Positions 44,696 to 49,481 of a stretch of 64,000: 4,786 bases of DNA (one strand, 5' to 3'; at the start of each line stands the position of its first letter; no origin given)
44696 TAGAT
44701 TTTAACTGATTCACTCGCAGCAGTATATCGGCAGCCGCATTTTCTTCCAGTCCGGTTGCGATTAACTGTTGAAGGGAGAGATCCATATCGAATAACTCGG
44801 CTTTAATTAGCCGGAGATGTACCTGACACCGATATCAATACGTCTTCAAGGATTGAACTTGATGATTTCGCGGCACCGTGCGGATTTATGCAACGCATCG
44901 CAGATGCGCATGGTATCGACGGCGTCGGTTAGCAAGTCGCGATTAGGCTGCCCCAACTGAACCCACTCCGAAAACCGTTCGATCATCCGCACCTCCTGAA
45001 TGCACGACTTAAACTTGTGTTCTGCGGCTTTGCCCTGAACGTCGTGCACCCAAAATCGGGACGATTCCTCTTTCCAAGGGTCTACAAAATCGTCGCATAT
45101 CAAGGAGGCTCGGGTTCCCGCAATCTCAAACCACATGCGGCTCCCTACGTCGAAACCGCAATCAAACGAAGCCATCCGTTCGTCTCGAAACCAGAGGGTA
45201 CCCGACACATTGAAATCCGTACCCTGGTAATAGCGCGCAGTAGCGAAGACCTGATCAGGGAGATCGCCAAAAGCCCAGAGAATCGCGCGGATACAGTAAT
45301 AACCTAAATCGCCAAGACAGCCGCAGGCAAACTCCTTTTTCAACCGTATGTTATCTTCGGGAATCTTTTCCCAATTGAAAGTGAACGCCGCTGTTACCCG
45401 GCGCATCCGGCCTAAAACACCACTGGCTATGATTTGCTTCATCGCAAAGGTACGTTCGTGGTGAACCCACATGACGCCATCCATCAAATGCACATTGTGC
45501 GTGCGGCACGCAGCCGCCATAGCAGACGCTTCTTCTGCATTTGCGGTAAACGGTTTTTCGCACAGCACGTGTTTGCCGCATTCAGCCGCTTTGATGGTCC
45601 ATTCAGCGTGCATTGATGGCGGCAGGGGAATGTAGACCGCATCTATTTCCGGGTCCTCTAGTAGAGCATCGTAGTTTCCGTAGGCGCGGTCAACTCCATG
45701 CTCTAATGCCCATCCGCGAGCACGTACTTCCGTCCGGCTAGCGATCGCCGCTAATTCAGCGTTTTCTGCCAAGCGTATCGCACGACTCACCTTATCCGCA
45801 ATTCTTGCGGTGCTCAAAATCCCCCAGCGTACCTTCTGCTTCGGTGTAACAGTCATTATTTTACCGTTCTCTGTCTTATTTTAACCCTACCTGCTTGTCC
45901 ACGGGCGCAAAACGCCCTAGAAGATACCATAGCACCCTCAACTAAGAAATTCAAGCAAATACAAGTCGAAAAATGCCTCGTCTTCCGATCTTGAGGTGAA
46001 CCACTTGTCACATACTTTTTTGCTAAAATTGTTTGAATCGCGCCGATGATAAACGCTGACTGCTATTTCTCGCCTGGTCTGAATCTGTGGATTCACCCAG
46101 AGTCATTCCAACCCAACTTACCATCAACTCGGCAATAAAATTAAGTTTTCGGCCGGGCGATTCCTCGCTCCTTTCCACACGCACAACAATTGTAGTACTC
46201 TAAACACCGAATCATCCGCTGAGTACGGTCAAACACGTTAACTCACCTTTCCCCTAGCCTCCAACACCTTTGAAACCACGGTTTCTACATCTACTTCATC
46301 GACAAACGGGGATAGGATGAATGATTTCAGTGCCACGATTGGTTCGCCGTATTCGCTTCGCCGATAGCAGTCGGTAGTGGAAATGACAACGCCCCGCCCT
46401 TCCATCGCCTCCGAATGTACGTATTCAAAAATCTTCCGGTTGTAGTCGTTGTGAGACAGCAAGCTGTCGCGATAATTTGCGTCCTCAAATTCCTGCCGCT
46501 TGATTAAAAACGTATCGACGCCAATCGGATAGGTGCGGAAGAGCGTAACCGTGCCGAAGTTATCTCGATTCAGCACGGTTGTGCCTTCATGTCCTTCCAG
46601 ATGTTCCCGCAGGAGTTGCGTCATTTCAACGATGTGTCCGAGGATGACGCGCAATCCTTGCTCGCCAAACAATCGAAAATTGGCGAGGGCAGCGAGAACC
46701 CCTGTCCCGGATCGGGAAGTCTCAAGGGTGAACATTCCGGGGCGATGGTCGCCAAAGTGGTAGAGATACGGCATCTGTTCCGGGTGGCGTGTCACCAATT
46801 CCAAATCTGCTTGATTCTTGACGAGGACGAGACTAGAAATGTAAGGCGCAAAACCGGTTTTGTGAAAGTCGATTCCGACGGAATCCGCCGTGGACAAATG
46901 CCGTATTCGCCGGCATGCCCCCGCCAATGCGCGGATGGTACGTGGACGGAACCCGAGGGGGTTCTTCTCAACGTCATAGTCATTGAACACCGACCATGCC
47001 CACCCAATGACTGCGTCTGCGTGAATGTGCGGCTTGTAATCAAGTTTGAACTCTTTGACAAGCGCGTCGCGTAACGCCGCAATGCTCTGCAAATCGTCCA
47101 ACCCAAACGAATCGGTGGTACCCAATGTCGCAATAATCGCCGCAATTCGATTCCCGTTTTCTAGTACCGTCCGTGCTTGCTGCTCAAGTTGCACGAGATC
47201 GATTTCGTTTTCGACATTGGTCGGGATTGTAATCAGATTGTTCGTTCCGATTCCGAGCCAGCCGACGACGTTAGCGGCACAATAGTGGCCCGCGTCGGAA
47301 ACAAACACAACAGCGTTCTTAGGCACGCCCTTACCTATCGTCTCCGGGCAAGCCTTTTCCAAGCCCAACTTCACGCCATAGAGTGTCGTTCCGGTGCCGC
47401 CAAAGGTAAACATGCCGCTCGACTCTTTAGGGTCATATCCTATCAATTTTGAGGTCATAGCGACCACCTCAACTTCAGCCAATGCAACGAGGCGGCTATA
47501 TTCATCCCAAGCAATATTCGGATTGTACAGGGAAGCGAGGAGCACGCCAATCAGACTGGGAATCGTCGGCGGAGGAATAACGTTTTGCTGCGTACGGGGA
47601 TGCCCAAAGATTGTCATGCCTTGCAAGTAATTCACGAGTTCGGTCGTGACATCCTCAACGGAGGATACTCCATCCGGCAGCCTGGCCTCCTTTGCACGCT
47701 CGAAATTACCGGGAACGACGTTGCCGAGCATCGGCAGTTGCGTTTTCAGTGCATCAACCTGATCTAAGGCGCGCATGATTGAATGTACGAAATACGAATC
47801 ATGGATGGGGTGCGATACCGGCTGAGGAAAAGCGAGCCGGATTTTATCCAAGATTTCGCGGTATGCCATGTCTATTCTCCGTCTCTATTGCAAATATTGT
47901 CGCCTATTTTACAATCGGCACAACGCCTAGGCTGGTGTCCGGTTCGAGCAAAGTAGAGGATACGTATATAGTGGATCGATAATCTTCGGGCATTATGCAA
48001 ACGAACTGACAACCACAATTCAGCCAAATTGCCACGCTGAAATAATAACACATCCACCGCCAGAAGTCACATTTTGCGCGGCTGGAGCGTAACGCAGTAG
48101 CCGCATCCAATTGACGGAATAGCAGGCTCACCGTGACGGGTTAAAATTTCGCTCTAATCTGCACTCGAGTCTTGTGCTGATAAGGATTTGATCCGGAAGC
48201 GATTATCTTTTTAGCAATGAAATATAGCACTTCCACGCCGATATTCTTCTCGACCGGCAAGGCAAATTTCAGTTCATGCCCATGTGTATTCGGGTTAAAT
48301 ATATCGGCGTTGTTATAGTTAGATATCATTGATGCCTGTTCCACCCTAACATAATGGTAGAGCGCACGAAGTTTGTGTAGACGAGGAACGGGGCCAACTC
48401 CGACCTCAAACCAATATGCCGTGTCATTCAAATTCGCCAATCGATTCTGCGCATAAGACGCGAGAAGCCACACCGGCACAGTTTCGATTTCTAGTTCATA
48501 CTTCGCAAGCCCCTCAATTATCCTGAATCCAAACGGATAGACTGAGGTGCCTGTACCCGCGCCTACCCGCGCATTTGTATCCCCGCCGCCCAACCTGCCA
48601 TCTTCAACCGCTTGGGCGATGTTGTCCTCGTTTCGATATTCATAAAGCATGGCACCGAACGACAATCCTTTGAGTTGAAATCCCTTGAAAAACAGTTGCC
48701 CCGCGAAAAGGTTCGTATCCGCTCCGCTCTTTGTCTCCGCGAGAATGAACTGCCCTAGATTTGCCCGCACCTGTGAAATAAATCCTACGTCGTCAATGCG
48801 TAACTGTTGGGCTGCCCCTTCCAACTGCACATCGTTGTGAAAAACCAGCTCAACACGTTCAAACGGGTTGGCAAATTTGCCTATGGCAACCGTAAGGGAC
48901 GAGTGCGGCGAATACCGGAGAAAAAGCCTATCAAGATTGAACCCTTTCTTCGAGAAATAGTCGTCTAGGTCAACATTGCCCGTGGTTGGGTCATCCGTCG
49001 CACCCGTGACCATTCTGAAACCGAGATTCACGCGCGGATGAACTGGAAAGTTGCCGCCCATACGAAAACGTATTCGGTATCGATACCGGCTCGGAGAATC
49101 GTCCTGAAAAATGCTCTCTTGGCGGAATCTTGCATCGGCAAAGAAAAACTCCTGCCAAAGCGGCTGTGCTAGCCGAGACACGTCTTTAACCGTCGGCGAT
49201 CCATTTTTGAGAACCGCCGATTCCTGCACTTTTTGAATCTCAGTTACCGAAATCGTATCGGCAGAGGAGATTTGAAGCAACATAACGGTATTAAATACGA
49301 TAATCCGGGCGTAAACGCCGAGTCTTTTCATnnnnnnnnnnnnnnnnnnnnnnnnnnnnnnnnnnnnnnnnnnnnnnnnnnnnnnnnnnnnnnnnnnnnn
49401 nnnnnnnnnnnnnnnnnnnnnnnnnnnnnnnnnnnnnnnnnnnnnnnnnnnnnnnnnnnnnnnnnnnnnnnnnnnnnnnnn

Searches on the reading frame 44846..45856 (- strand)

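Call 13: search_protein_families(library=pfam, proteins=[window:44846-45856:-], max_evalue=0.001)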
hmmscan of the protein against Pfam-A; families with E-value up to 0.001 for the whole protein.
window:44846-45856:- (336 aa): 3 families
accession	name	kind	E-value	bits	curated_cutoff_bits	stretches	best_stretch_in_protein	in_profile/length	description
PF01408.29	GFO_IDH_MocA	-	5.2e-23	82.5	24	1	10-125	2-117/120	Oxidoreductase family, NAD-binding Rossmann fold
PF22725.1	GFO_IDH_MocA_C3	-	6.8e-20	71.8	27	1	138-252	3-123/124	GFO/IDH/MocA C-terminal domain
PF02894.22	GFO_IDH_MocA_C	-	7.1e-08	32.9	22.9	1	140-280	1-151/218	Oxidoreductase family, C-terminal alpha/beta domain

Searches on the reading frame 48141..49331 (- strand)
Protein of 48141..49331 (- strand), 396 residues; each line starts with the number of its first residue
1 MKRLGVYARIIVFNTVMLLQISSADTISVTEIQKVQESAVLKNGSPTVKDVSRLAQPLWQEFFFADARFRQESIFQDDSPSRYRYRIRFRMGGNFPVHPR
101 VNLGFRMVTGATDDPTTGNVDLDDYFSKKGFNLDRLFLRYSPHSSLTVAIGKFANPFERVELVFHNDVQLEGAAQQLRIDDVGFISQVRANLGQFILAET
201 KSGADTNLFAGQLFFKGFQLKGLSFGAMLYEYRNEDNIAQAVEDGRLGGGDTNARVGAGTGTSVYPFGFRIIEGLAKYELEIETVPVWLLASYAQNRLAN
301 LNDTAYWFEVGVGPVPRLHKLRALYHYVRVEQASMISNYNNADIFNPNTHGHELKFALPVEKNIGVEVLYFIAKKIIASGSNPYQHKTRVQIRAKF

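Call 3: search_protein_families(library=pfam, proteins=[window:48141-49331:-], max_evalue=0.01)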
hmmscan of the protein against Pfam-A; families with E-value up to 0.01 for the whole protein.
window:48141-49331:- (396 aa): 1 family
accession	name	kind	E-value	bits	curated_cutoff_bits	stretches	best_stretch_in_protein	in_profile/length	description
PF16930.11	Porin_5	-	2.2e-21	76.5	22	1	76-234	153-327/535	Putative porin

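Call 4: search_protein_families(library=ncbifam, proteins=[window:48141-49331:-], max_evalue=0.01)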
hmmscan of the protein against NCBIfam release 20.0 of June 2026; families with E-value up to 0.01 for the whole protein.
window:48141-49331:- (396 aa): 0 families
